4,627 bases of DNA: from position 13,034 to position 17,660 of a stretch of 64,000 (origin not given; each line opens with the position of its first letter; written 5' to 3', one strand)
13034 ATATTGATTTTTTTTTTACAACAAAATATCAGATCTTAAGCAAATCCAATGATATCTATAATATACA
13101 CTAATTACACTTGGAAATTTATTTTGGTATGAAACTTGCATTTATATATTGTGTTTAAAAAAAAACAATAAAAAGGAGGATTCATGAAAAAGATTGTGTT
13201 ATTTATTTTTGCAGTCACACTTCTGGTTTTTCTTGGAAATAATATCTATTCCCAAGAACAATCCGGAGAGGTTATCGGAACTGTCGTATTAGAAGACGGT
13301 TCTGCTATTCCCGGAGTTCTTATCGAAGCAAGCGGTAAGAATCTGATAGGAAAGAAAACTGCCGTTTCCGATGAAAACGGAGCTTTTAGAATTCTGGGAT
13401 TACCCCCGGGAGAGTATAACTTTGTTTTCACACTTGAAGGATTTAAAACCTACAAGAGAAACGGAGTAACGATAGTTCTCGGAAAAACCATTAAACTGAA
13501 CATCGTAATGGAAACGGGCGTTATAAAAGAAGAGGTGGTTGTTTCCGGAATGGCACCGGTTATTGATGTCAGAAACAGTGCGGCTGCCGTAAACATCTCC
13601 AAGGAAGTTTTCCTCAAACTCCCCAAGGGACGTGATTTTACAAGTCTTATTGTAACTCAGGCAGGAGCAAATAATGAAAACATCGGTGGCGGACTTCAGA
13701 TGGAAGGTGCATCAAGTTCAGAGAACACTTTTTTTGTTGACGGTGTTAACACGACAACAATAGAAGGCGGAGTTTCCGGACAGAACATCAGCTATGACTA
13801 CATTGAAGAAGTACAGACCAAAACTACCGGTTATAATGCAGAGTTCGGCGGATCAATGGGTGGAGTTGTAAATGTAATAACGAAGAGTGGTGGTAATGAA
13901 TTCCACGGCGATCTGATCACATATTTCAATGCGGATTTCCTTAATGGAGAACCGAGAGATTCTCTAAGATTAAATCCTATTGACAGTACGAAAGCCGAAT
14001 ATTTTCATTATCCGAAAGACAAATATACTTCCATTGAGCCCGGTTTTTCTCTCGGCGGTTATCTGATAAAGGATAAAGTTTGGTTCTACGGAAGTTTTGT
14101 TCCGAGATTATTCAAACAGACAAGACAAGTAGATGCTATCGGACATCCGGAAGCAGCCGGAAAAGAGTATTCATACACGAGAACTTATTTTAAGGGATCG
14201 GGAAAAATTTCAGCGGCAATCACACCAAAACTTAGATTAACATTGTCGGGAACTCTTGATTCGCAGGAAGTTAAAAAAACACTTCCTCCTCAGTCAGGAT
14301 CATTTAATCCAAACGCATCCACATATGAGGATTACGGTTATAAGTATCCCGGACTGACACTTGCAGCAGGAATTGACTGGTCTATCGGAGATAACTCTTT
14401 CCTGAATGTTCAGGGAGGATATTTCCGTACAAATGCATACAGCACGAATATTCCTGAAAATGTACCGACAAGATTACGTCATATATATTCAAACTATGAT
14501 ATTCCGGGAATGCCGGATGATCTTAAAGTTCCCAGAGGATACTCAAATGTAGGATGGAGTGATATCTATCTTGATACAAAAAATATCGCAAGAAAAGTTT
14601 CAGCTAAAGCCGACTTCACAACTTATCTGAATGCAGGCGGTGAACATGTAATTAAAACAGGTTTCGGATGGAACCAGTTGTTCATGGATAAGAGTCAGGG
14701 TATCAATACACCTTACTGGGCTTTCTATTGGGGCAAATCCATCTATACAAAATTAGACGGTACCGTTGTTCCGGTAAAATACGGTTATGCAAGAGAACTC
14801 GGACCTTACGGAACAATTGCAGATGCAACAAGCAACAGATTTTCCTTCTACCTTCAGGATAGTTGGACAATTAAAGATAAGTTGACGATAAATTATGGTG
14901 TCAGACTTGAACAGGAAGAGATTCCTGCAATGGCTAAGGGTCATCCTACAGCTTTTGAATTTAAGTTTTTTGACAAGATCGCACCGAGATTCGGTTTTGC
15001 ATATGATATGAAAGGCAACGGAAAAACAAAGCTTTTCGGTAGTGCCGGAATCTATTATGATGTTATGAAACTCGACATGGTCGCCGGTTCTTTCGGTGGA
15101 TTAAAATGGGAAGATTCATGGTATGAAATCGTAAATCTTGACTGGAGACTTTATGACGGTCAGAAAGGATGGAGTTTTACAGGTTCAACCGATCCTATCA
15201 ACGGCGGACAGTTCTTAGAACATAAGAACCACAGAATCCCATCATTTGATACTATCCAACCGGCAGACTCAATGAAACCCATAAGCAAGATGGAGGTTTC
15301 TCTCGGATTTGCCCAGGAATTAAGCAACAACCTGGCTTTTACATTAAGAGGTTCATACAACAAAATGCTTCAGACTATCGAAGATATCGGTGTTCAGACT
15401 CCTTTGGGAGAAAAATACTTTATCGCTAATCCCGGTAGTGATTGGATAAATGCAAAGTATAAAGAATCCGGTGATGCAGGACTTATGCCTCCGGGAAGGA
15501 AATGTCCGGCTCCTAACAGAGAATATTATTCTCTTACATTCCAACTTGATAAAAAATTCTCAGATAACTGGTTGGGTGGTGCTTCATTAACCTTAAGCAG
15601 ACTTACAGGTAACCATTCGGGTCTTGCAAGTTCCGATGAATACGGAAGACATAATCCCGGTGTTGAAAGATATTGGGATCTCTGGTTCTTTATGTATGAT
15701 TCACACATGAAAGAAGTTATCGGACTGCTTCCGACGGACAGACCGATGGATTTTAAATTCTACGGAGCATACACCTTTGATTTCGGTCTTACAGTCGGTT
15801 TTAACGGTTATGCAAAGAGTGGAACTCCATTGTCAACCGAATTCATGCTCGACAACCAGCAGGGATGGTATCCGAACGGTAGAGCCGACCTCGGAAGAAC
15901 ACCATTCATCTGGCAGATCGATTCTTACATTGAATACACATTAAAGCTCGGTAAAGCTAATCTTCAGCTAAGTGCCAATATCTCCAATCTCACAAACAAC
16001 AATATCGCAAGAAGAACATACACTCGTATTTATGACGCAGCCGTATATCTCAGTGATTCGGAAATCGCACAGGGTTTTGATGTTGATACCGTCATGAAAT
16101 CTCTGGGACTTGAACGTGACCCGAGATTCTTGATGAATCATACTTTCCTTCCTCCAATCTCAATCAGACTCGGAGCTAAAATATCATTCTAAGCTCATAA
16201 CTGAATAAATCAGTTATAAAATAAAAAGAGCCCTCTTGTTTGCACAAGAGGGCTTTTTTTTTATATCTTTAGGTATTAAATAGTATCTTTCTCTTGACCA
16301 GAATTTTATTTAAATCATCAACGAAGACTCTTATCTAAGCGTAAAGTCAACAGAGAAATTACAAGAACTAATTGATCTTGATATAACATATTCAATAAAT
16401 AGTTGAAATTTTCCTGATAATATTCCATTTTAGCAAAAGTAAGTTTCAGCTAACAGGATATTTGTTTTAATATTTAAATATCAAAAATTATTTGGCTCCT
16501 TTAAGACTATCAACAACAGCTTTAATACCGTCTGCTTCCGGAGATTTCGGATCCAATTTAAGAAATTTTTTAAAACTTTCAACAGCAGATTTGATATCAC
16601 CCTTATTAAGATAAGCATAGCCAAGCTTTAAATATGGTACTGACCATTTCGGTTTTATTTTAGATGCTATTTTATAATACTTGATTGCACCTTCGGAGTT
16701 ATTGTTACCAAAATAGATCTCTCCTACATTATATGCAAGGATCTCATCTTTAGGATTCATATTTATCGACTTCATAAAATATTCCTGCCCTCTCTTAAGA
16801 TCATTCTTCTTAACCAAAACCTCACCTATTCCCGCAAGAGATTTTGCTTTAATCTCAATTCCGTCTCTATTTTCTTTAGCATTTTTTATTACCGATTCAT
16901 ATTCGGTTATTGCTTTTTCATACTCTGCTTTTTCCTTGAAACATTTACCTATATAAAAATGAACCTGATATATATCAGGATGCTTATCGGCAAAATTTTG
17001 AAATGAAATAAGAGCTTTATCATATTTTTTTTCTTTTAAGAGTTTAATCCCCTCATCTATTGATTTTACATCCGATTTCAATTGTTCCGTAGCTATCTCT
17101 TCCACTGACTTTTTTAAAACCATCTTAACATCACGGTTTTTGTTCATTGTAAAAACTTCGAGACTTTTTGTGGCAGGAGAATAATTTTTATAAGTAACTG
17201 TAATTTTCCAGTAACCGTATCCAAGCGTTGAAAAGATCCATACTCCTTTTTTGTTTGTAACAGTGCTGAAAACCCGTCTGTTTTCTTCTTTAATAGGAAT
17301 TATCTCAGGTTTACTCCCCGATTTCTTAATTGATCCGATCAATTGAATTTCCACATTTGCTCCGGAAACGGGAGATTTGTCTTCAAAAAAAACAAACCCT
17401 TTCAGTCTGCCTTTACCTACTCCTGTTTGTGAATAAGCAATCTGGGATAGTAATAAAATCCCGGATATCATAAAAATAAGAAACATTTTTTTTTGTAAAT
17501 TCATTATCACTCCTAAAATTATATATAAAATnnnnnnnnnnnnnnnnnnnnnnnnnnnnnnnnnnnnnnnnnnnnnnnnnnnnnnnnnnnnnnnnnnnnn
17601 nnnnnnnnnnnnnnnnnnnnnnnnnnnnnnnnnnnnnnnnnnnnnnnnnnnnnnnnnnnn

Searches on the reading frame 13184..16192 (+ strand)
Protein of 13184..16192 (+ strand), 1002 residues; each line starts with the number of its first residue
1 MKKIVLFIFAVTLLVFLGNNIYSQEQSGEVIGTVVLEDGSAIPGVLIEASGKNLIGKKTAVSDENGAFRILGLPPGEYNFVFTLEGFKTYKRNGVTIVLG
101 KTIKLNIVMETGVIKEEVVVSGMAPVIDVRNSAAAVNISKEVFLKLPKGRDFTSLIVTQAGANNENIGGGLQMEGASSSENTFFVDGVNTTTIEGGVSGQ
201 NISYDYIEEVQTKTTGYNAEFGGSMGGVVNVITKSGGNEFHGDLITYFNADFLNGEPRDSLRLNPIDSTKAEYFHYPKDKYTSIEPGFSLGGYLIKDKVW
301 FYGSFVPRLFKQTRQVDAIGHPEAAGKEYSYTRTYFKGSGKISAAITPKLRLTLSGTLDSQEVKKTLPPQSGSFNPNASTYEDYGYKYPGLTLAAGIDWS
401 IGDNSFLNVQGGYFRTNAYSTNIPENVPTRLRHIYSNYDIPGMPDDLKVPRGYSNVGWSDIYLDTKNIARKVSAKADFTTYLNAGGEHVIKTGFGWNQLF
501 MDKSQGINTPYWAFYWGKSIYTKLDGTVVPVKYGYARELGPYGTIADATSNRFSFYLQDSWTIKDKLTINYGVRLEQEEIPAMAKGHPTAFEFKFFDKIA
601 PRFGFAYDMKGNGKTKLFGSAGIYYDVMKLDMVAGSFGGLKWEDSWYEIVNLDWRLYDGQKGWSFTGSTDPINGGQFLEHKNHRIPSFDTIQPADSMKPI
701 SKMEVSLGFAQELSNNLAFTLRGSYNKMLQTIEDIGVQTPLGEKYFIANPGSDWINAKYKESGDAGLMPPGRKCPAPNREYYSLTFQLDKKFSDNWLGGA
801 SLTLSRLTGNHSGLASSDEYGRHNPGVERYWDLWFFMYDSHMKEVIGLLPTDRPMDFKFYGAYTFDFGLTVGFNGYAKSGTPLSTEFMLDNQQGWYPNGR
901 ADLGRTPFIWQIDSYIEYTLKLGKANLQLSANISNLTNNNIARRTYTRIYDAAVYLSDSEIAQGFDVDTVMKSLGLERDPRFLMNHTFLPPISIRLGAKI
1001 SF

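Call 52: search_protein_families(library=pfam, proteins=[window:13184-16192:+], max_evalue=0.0001)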
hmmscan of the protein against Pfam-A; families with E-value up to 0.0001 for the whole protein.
window:13184-16192:+ (1002 aa): 4 families
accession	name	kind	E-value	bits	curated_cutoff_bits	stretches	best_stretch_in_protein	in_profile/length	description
PF25183.1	OMP_b-brl_4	-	1.1e-27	97.2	30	3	333-594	152-409/838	Outer membrane beta barrel domain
PF13620.12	CarboxypepD_reg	-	3.1e-15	56.7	32.3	1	30-110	2-82/82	Carboxypeptidase regulatory-like domain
PF13715.12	CarbopepD_reg_2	-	8.2e-09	35.8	32.2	1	32-120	3-88/88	CarboxypepD_reg-like domain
PF00593.30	TonB_dep_Rec_b-barrel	-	2.1e-07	31.6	27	1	362-626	38-242/436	TonB dependent receptor-like, beta-barrel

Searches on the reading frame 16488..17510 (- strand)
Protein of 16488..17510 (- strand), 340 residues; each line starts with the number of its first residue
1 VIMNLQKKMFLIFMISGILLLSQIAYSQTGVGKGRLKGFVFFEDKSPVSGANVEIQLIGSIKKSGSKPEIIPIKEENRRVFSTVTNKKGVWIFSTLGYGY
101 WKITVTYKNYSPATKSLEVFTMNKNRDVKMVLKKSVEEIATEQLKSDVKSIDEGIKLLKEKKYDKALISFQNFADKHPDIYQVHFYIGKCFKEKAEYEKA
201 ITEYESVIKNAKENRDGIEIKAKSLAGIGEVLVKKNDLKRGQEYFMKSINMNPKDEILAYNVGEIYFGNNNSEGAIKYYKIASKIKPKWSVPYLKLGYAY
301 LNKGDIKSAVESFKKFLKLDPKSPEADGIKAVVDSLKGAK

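Call 52: search_protein_families(library=pfam, proteins=[window:16488-17510:-], max_evalue=0.0001)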
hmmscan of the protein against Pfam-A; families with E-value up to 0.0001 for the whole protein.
window:16488-17510:- (340 aa): 13 families
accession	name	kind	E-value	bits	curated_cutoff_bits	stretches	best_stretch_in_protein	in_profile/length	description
PF07719.23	TPR_2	-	4.4e-20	70.5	27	1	293-322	4-33/34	Tetratricopeptide repeat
PF13181.12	TPR_8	-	1.6e-17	62.5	25.7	1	293-322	4-33/34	Tetratricopeptide repeat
PF00515.34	TPR_1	-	3.6e-15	55.5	27.8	0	293-322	4-33/34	Tetratricopeptide repeat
PF13174.12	TPR_6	-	2.7e-14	53.2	26.3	0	293-323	3-33/33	Tetratricopeptide repeat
PF13432.12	TPR_16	-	1.2e-12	48.5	32.7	0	153-210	3-60/65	Tetratricopeptide repeat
PF13431.12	TPR_17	-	7.2e-10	38.8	24.4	0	244-276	1-33/34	Tetratricopeptide repeat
PF13414.12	TPR_11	-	2.9e-09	36.9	26.8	0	263-304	1-42/42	TPR repeat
PF13428.12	TPR_14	-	2.5e-08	34.2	23.5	0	293-327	4-38/44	Tetratricopeptide repeat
PF14559.12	TPR_19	-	1.3e-07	32.3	25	0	157-214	1-58/68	Tetratricopeptide repeat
PF13620.12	CarboxypepD_reg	-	6.4e-07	30.1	32.3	1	36-132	2-81/82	Carboxypeptidase regulatory-like domain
PF13424.12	TPR_12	-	2e-06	28.4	30.1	0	161-212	24-76/77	Tetratricopeptide repeat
PF13371.12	TPR_9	-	4.9e-05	23.7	35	0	264-332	3-71/73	Tetratricopeptide repeat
PF24575.1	TPR_Slam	-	9.2e-05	23.3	35.2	0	153-200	53-100/104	Surface lipoprotein assembly modifier, N-terminal TPR repeats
